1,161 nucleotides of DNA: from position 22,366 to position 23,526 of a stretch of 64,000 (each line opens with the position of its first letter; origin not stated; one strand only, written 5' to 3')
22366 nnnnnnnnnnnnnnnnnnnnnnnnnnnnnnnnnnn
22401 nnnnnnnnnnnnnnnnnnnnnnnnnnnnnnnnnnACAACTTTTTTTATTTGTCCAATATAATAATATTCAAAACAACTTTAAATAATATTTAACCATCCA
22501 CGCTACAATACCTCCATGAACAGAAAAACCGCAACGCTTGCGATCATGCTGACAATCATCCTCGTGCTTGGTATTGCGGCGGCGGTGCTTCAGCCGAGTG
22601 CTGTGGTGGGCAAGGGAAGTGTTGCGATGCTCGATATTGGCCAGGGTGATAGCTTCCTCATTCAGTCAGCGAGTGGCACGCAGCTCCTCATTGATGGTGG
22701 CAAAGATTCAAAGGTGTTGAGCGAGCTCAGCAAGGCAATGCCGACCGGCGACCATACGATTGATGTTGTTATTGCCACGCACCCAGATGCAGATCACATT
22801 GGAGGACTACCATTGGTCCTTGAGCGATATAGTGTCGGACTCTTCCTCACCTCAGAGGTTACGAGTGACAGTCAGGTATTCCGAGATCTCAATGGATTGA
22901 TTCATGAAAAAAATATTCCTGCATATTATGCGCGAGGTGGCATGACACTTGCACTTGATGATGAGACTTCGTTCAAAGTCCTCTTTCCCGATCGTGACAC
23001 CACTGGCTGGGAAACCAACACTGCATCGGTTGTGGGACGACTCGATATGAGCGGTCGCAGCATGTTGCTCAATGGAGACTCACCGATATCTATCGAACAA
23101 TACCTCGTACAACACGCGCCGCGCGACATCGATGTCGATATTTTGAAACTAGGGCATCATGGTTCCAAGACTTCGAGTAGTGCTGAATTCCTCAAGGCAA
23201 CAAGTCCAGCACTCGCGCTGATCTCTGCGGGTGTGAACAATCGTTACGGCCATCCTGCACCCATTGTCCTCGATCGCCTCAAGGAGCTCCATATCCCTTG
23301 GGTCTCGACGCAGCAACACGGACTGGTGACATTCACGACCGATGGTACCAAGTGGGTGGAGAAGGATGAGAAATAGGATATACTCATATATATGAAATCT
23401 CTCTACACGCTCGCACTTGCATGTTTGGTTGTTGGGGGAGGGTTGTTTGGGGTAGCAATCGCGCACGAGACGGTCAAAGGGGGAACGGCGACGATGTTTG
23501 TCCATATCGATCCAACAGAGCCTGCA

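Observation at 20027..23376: Split ComEC: competence-channel gene and its metallo-beta-lactamase nuclease domain are encoded as separate genes ~1 kb apart, with a superoxide dismutase gene on the opposite strand between them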

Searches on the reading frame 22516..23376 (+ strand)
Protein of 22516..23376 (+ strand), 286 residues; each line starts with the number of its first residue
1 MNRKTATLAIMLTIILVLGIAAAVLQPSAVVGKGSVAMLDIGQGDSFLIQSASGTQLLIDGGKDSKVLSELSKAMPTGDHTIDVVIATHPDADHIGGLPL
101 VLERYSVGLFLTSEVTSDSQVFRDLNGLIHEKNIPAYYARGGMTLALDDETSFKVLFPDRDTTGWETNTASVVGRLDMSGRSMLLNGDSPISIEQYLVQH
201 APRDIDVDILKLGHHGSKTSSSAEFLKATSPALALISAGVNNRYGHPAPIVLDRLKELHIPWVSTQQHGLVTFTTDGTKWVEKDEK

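Call 3: search_protein_families(library=pfam, proteins=[window:22516-23376:+], max_evalue=0.01)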
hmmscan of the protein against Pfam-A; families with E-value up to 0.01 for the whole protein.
window:22516-23376:+ (286 aa): 5 families
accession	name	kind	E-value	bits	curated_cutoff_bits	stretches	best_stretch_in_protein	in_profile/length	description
PF00753.33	Lactamase_B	-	3.2e-13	50.5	22.7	1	41-239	3-195/196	Metallo-beta-lactamase superfamily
PF12706.13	Lactamase_B_2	-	9.1e-05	22.6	27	1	56-115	2-66/200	Beta-lactamase superfamily domain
PF16661.11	Lactamase_B_6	-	0.00015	21.7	27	1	54-114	6-68/193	Metallo-beta-lactamase superfamily domain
PF25281.1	MBL_MAP1B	-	0.0018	17.8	37.6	1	34-106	21-89/279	MAP1B MBL-like domain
PF19583.5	ODP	-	0.0095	16.3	27.2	0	46-113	5-72/194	ODP family beta lactamase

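Call 4: search_protein_families(library=ncbifam, proteins=[window:22516-23376:+], max_evalue=0.01)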
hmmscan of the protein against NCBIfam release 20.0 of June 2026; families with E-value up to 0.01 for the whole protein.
window:22516-23376:+ (286 aa): 8 families
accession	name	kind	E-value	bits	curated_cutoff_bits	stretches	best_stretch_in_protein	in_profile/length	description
TIGR00361.1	ComEC_Rec2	equivalog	8.9e-37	126.6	190.05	1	12-269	421-663/663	DNA internalization-related competence protein ComEC/Rec2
NF008580.0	PRK11539.1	equivalog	1.3e-26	93.2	969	1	15-275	484-728/758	ComEC family protein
NF041809.1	Avs1a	equivalog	2.2e-18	66.2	420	2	41-98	4-63/387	AVAST type 1 anti-phage system MBL fold metallo-hydrolase Avs1a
NF049846.1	blaAHM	exception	2.5e-13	49.6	590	1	37-278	66-298/304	AHM family subclass B3-like metallo-beta-lactamase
NF058524.1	6A-MBL_enzyme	equivalog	1.3e-09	37.7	220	1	41-98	4-73/346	anti-phage 6A-MBL system MBL-fold protein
NF045584.1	cas14_MBL_CASP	equivalog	0.00068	18.1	800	1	44-112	14-81/612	type VII CRISPR-associated protein Cas14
TIGR03413.1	GSH_gloB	equivalog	0.00091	18.7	200.8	1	47-110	13-72/248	hydroxyacylglutathione hydrolase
NF012229.1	bla_class_B_core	domain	0.0054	16.9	100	1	49-100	19-70/139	metallo-beta-lactamase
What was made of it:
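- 22516..23376 (+): comEC-C: stand-alone ComEC nuclease subunit, made of an N-in transmembrane helix (TM11 equivalent) and a beta-lactamase-like nuclease domain. TIGR00361 positions 421-663, E 8.9e-37 (call 4).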

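Call 8: find_homologous_proteins(query=window:22516-23376:+)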
Query window:22516-23376:+ (286 aa): 5052 proteins with E <= 0.001 among 8000 candidates; the best 120 are listed.
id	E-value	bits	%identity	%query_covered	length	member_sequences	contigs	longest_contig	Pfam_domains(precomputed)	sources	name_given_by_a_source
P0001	2.5e-168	576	91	100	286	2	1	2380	PF12706.14,PF23023.2,PF00753.34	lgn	-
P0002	1.8e-132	459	75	98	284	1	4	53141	PF00753.34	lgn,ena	-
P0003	5.6e-130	451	72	100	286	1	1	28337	PF00753.34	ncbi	-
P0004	2.2e-126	439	74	94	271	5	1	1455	PF00753.34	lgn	-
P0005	1.1e-124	433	69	100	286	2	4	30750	PF00753.34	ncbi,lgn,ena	-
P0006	2.7e-124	432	69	100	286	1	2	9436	PF00753.34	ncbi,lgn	-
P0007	3.2e-121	422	68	92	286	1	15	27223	PF00753.34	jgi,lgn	jgi:competence protein ComEC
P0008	1.6e-119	416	70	97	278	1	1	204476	PF12706.14,PF23023.2,PF25281.1,PF00753.34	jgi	jgi:competence protein ComEC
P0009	4.0e-119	415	66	98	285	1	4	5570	PF25281.1,PF00753.34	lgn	-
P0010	5.8e-119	415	68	100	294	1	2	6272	PF12706.14,PF23023.2,PF00753.34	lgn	-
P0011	1.6e-117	410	68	99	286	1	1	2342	PF00753.34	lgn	-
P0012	2.4e-117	409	67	100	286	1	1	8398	PF23023.2,PF00753.34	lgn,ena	-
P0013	4.2e-117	408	66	98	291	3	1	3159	PF00753.34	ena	-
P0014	6.8e-117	408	65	99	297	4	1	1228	PF00753.34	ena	-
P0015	1.1e-116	407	67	98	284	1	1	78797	PF00753.34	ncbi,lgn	-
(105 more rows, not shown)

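Call 22: find_related_loci(query=A1, collection=genome_contigs, flank=10000)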
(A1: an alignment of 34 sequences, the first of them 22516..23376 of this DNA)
Query A1 (286 aa) in genome_contigs; peptide patterns used: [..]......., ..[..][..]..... (x = any residue, [..] = any of these).
600 stretches matched a pattern (row limit reached: there are more); 558 encode a relative of the query (tblastn E <= 1e-3); the best 80 are kept; 80 distinct loci.
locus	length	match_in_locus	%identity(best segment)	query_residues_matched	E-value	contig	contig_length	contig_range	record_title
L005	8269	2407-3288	65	1-286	5e-126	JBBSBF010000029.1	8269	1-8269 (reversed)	MAG: Candidatus Paceibacteria bacterium isolate La6_metabat2.104 La6_metabat2.104_K_2410367_L_8269_cov_10.0059, whole ge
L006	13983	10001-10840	66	1-280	9e-122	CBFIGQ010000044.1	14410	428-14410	MAG: Minisyncoccia bacterium isolate Co_bin_773_orig genome assembly, contig: Co_bin_773_orig_Co_c_000003880780, whole g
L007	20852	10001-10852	54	1-283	4e-102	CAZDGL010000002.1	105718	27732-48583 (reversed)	MAG TPA_asm: uncultured Candidatus Saccharibacteria bacterium isolate SRP296810_co1_119 genome assembly, contig: NODE_16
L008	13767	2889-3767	56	7-280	7e-98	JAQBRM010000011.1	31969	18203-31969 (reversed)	MAG: Candidatus Nomurabacteria bacterium isolate RYN_399 scaffold_1164575, whole genome shotgun sequence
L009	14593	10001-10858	52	1-282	2e-97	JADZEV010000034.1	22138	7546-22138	MAG: Candidatus Nomurabacteria bacterium isolate SJ839 c_000001321363, whole genome shotgun sequence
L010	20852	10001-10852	60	1-283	1e-112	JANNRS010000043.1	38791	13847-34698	MAG: Candidatus Paceibacterota bacterium isolate SOY_31_metabat_326 SOY_31_k141_1180059, whole genome shotgun sequence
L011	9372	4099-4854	53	26-277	2e-84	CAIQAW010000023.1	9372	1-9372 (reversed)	Candidatus Nomurabacteria bacterium isolate Kiruna_bin-09228 genome assembly, contig: bin-09228:23/82, whole genome shot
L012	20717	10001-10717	54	35-271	2e-78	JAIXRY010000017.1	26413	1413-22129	MAG: bacterium isolate C4_MAG_00080 pond_C4_MAG_00080_000000000010, whole genome shotgun sequence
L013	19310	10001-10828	46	7-283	8e-77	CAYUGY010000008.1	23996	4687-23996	MAG TPA_asm: uncultured Candidatus Saccharibacteria bacterium isolate SRP286056_co1_691 genome assembly, contig: NODE_24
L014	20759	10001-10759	49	33-283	3e-76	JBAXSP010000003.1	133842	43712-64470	MAG: bacterium isolate ELA612 MAG612_3, whole genome shotgun sequence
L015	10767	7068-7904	46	1-277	4e-74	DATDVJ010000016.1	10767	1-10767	MAG TPA_asm: Candidatus Paceibacterota bacterium isolate SMAG_U8081 k141_1458428, whole genome shotgun sequence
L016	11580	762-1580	47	8-277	5e-74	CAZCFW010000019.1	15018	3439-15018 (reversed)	MAG TPA_asm: uncultured Candidatus Saccharibacteria bacterium isolate SRP286056_co3_59 genome assembly, contig: NODE_417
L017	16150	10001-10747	50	26-277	1e-72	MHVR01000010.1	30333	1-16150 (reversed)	MAG: Candidatus Zambryskibacteria bacterium RIFCSPHIGHO2_02_FULL_43_14 rifcsphigho2_02_scaffold_1954, whole genome shotg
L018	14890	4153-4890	48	32-277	2e-70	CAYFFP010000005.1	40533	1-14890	MAG TPA_asm: uncultured Candidatus Saccharibacteria bacterium isolate ERP013524_co1_51 genome assembly, contig: NODE_158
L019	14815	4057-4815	49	31-286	2e-70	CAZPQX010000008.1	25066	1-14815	MAG TPA_asm: uncultured Candidatus Saccharibacteria bacterium isolate SRP292972_co1_63 genome assembly, contig: NODE_932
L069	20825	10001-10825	39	1-275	4e-54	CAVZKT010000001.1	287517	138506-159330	MAG: Candidatus Moranbacteria bacterium isolate MFD04408.bin.2.190 genome assembly, contig: contig_29571, whole genome s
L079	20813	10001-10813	38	8-280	5e-52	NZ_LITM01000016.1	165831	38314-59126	Lysinibacillus sp. FJAT-14745 scaffold16165831, whole genome shotgun sequence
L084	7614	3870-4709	38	16-285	2e-50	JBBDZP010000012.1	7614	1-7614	MAG: Candidatus Levyibacteriota bacterium isolate LejiaD_39_46 Lejia_D_13807_length_7614_cov_28, whole genome shotgun se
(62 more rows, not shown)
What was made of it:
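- Tried and rejected: Many record titles in call 22 read "uncultured Candidatus Saccharibacteria", yet those loci group with Paceibacteria in the tree.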

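Call 29: search_dna_similar(query=window:22516-23376:+, collection=plasmids, mode=protein, max_rows=15)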
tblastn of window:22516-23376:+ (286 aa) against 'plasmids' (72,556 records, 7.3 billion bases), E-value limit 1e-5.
Records with a match: 225; places in all: 245; records where one place covers at least 80% of the query: 209.
Best place of each record, by identity: <60% 225.
By first word of the organism name: Priestia 27; Bacillus 26; Clostridium 19; Geobacillus 17; Exiguobacterium 11; Deinococcus 11; Natrinema 9; Escherichia 9; Listeria 5; Monoglobus 5; and 49 more.
By predicted mobility (MOB-suite, as given by PLSDB): non-mobilizable 155; mobilizable 45; conjugative 25.
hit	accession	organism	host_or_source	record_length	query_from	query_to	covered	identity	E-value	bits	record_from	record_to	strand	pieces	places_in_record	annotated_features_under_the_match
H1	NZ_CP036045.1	Bacillus mycoides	cell culture,soil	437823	8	286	98%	35.6%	2e-39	153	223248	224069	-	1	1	S-layer homology domain-containing protein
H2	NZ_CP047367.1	Bacillus nitratireducens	Solanum lycopersicum L.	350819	8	286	98%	35.6%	3e-39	152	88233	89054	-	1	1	S-layer homology domain-containing protein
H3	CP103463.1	Geobacillus sp. CX412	-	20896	1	278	97%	35.6%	8e-41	157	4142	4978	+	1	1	record has no annotation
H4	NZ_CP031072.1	Bacillus mycoides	cell culture,soil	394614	9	286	97%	35.4%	2e-39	153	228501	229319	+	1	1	none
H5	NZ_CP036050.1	Bacillus mycoides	cell culture,soil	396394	9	286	97%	35.4%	2e-39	153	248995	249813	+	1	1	none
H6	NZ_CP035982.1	Bacillus mycoides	cell culture,soil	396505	9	286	97%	35.4%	2e-39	153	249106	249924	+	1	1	none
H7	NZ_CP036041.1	Bacillus mycoides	cell culture,soil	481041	9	286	97%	35.4%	2e-39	153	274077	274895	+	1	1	none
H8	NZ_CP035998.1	Bacillus mycoides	cell culture,soil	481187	9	286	97%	35.4%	2e-39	153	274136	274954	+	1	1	none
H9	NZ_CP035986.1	Bacillus mycoides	cell culture,soil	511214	9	286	97%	35.4%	2e-39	153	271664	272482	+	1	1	none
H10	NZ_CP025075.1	[Bacillus] caldolyticus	agar plate,agar plate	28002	1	278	97%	35.2%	2e-39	153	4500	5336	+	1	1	ComEC/Rec2 family competence protein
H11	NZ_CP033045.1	Mesobacillus foraminis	cell culture,Red Sea lagoons-Mangrove ...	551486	12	279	94%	36.3%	2e-41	159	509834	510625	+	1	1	ComEC/Rec2 family competence protein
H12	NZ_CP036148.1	Bacillus mycoides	cell culture,soil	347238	22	286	93%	36.6%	2e-39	153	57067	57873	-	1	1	S-layer homology domain-containing protein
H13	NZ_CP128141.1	Bacillus mycoides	bacterial isolate,field soil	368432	22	286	93%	36.6%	2e-39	153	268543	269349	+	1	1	S-layer homology domain-containing protein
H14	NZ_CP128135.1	Bacillus mycoides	bacterial isolate,field soil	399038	22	286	93%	36.6%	2e-39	153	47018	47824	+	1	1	S-layer homology domain-containing protein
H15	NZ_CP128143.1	Bacillus mycoides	bacterial isolate,field soil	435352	22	286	93%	36.6%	2e-39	153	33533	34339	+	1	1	S-layer homology domain-containing protein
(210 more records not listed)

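Call 30: search_solved_structures(query=A1, max_evalue=0.001, show_alignments=2)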
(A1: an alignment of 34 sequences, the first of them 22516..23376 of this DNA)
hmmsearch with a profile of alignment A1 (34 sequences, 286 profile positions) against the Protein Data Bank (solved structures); distinct sequences matched with E-value up to 0.001: 11.
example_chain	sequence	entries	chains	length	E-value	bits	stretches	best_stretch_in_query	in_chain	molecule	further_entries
30bt_A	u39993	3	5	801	1.4e-42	148.9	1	12-283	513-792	Beta-lactamase-like domain | ComEC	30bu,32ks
9ic4_A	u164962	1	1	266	1.9e-42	148.5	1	34-284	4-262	Competence protein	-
9vc6_A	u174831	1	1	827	1.6e-32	115.9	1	30-280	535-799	Competence protein ComEC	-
9vcb_A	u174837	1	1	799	3.9e-25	91.7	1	153-274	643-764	DNA internalization-related competence protein ComEC/Rec2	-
9vcf_A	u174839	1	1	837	4.5e-25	91.5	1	153-274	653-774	DNA internalization-related competence protein ComEC/Rec2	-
9vc9_A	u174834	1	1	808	7.6e-22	80.9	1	169-275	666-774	Dna internalization-related competence protein rec2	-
1wra_A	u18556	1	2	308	8.2e-07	31.6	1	78-237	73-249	Teichoic acid phosphorylcholine esterase/choline binding protein E (cbpE)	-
12qj_A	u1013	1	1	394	2.9e-06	29.8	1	76-237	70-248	Choline binding protein E CbpE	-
2bib_A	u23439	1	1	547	8.3e-06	28.3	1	79-237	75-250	TEICHOIC ACID PHOSPHORYLCHOLINE ESTERASE/ CHOLINE BINDING PROTEIN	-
7t28_A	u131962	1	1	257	0.00044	22.6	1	45-101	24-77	Putative metal-dependent hydrolase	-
7dck_A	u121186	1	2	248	0.00081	21.7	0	53-111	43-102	Lactamase_B domain-containing protein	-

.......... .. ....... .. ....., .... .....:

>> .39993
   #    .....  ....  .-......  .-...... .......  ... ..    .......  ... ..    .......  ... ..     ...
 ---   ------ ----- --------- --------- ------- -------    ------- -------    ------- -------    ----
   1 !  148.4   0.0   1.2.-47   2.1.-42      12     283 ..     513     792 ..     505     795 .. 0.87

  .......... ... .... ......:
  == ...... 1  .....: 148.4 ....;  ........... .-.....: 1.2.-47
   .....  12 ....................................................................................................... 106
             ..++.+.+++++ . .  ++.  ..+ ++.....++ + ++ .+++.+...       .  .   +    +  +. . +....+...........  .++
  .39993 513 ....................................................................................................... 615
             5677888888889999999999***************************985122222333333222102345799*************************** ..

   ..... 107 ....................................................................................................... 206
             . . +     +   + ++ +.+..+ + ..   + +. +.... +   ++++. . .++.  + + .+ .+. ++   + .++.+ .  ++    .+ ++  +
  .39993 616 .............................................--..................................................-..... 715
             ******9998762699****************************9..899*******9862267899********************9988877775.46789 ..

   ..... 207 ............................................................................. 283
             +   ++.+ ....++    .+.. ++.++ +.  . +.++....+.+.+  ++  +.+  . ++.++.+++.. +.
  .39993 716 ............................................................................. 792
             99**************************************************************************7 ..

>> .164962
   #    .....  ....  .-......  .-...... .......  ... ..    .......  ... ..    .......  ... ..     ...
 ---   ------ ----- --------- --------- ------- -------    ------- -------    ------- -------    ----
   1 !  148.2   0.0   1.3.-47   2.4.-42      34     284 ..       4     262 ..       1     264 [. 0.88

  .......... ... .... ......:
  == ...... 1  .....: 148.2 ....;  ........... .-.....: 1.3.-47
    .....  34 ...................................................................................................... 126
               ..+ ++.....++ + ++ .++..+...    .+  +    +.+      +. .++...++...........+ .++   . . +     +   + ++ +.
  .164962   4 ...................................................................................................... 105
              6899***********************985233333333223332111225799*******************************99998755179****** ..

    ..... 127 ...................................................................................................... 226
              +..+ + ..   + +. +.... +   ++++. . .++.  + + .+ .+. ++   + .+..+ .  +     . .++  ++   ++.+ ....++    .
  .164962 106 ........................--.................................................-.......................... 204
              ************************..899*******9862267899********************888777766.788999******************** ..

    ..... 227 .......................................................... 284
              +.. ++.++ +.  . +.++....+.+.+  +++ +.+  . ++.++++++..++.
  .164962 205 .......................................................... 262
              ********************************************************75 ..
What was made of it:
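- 22516..23376 (+): Profile A1 positions 12-283 align to 30bt residues 513-792, E 1.4e-42 (call 30).
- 22522..22587 (+): N-terminal membrane anchor of the nuclease (residues 3-24), preceded by R3 and K4. It aligns with the hydrophobic segment 513-535 of full-length ComEC that directly precedes the nuclease domain (call 30).
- On ComEC/Rec2 (DNA internalisation channel): E 1.4e-42 to ComEC structures (call 30).
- The nuclease subunit already carries the helix that is TM11 of the fused protein (call 30).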

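Call 60: search_protein_families(library=pfam, proteins=[L079:5891-6931:+, L079:7081-8586:+, L079:8772-9911:+, L079:9989-11230:+, L079:11620-12408:+, L079:12580-13035:+, L069:8512-10020:+, L069:9998-10858:+, L084:2599-3861:+, L084:3783-4709:+], max_evalue=0.001)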
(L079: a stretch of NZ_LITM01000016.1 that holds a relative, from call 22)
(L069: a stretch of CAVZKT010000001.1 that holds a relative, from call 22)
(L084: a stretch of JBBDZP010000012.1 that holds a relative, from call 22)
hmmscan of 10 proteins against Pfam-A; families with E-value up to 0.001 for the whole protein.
L079:5891-6931:+ (346 aa): 1 family
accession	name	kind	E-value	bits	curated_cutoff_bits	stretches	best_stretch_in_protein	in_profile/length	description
PF03816.19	LytR_cpsA_psr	-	3.7e-45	154.2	24.6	1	93-252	1-149/150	LytR_cpsA_psr family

L079:7081-8586:+ (501 aa): 1 family
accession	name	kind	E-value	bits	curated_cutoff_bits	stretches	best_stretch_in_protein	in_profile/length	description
PF04055.27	Radical_SAM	-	5.6e-25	88.9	29.5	1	179-355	3-164/166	Radical SAM superfamily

L079:8772-9911:+ (379 aa): 1 family
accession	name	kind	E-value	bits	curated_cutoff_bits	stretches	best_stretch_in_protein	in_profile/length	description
PF02595.20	Gly_kinase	-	1.6e-133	445.7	23.3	1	3-371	1-369/372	Glycerate kinase family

L079:9989-11230:+ (413 aa): 3 families
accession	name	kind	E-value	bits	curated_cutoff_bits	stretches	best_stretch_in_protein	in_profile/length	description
PF00753.33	Lactamase_B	-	1e-19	71.7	22.7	1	40-234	2-195/196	Metallo-beta-lactamase superfamily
PF00932.25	LTD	-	4e-14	53.3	34.3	1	324-411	22-104/109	Lamin Tail Domain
PF12706.13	Lactamase_B_2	-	0.00065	19.8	27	0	75-206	24-163/200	Beta-lactamase superfamily domain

L079:11620-12408:+ (262 aa): 4 families
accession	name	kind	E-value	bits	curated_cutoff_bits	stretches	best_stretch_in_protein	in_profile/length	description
PF00702.32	Hydrolase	-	5.9e-25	89.2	26.4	1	3-225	1-190/191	haloacid dehalogenase-like hydrolase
PF13419.12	HAD_2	-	2.3e-20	73.9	23.8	1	133-231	80-177/178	Haloacid dehalogenase-like hydrolase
PF13242.12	Hydrolase_like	-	2.6e-11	43.7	22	1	187-253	3-73/75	HAD-hyrolase-like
PF09419.16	PGP_phosphatase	-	2.9e-05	24.2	20.4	1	135-233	65-164/168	Mitochondrial PGP phosphatase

L079:12580-13035:+ (151 aa): 0 families

L069:8512-10020:+ (503 aa): 2 families
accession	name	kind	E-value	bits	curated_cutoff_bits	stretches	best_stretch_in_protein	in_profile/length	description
PF03772.21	Competence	-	4.5e-51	174.2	23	1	226-493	1-269/270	Competence protein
PF13567.11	DUF4131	-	8.2e-11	42.3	31.6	1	49-178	8-155/165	Domain of unknown function (DUF4131)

L069:9998-10858:+ (287 aa): 4 families
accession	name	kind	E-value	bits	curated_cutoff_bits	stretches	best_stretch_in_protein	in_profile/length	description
PF00753.33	Lactamase_B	-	2.7e-14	54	22.7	1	40-240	2-195/196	Metallo-beta-lactamase superfamily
PF19583.5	ODP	-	2e-05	25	27.2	1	46-228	5-175/194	ODP family beta lactamase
PF25281.1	MBL_MAP1B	-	0.00017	21.2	37.6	1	38-117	25-99/279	MAP1B MBL-like domain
PF12706.13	Lactamase_B_2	-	0.0003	20.9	27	1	55-196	2-148/200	Beta-lactamase superfamily domain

L084:2599-3861:+ (421 aa): 1 family
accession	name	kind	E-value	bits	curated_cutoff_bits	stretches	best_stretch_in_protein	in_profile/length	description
PF03772.21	Competence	-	2e-50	172.1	23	1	155-420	1-269/270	Competence protein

L084:3783-4709:+ (309 aa): 1 family
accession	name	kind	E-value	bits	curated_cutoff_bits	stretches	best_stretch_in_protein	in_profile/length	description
PF00753.33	Lactamase_B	-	1.1e-11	45.5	22.7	1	64-264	3-195/196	Metallo-beta-lactamase superfamily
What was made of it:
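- Closest known: Free ComEC-like MBL proteins of Firmicutes. Same: Stand-alone ComEC-type MBL domain with an N-terminal hydrophobic segment, 35-38% identical to the window protein (calls 22, 29, 60).
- Tried and rejected: This is rejected because that protein carries a lamin-tail domain and sits in an unrelated context (call 60).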
